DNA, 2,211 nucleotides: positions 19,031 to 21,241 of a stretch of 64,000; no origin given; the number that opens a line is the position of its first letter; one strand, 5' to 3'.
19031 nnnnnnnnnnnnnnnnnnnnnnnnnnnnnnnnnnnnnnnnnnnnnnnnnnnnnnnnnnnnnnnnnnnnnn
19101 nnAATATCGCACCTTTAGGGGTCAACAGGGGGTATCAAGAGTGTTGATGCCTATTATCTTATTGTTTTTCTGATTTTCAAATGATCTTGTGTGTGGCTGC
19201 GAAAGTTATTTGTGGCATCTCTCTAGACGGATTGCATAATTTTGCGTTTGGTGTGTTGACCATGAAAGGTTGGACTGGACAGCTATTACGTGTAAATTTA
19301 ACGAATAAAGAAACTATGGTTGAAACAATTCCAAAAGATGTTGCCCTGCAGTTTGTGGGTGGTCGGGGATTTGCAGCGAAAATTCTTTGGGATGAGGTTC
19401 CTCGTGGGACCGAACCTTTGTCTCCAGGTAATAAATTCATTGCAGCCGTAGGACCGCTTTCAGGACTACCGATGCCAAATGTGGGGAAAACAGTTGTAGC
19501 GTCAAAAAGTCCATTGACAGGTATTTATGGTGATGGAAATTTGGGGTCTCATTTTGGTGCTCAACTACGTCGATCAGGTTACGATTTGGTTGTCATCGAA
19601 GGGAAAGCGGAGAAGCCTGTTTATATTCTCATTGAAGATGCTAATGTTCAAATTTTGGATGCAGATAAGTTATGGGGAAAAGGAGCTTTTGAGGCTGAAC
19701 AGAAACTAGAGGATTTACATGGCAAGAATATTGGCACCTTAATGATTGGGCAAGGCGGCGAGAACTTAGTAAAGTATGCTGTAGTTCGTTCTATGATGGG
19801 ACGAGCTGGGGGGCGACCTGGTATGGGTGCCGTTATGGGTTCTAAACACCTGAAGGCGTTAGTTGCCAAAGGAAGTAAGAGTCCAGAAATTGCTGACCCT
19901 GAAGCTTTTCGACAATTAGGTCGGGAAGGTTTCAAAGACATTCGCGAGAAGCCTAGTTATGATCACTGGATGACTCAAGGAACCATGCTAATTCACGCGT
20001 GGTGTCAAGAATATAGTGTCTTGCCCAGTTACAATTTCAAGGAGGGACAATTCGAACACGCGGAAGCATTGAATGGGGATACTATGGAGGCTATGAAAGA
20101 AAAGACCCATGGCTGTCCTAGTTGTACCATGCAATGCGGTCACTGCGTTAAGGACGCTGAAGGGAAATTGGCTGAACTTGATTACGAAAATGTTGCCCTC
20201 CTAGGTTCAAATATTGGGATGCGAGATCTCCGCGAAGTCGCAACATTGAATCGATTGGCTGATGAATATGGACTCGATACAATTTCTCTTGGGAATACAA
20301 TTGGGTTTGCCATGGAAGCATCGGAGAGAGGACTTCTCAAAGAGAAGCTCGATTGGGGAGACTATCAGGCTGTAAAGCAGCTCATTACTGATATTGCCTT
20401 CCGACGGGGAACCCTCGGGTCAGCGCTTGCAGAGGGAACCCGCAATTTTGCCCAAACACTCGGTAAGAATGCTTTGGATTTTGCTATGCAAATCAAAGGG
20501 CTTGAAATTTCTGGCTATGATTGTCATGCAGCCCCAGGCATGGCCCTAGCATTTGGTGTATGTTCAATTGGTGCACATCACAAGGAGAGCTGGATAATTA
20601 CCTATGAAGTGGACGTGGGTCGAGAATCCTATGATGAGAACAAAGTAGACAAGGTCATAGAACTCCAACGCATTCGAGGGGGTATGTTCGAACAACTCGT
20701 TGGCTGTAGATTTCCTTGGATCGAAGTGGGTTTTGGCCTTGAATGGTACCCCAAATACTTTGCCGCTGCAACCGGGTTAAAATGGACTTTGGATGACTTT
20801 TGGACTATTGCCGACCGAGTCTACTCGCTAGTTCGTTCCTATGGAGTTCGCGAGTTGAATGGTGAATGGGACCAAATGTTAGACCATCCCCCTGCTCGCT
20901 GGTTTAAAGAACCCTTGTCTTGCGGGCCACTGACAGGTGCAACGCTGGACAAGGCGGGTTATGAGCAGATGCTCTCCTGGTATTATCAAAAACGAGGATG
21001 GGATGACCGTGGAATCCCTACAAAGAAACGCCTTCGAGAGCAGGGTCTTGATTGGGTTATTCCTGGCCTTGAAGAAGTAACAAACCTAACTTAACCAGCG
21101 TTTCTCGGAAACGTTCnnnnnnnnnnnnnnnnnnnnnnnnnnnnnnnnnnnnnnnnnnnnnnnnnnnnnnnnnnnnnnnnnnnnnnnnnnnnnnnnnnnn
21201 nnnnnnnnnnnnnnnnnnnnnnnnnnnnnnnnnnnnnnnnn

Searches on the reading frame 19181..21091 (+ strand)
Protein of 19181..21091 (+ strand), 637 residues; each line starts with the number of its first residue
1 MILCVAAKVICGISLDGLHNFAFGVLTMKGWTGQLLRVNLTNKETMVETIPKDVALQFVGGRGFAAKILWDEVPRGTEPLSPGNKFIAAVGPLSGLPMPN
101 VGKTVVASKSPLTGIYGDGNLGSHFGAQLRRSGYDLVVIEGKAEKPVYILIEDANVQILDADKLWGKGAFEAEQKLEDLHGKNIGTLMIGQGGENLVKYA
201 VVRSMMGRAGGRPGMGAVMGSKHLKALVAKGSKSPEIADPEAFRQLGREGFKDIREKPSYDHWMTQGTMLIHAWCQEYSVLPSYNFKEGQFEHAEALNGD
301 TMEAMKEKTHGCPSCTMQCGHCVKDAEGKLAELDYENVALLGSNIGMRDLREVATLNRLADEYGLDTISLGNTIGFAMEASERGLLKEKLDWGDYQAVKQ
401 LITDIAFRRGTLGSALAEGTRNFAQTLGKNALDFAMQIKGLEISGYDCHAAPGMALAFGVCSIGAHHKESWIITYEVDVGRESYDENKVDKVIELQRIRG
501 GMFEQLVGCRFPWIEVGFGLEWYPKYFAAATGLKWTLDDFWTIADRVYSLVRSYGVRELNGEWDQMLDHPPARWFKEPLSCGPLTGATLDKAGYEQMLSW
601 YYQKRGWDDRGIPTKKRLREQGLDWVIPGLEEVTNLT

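Call 16: search_protein_families(library=pfam, proteins=[window:19181-21091:+], max_evalue=0.001)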
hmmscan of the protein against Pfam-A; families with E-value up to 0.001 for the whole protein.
window:19181-21091:+ (637 aa): 2 families
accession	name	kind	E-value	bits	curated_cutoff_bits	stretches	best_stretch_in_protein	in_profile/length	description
PF01314.23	AFOR_C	-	1.8e-112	376.7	27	1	248-623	4-385/385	Aldehyde ferredoxin oxidoreductase, domains 2 & 3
PF02730.20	AFOR_N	-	1.1e-72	244.4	29.8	1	34-231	2-198/199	Aldehyde ferredoxin oxidoreductase, N-terminal domain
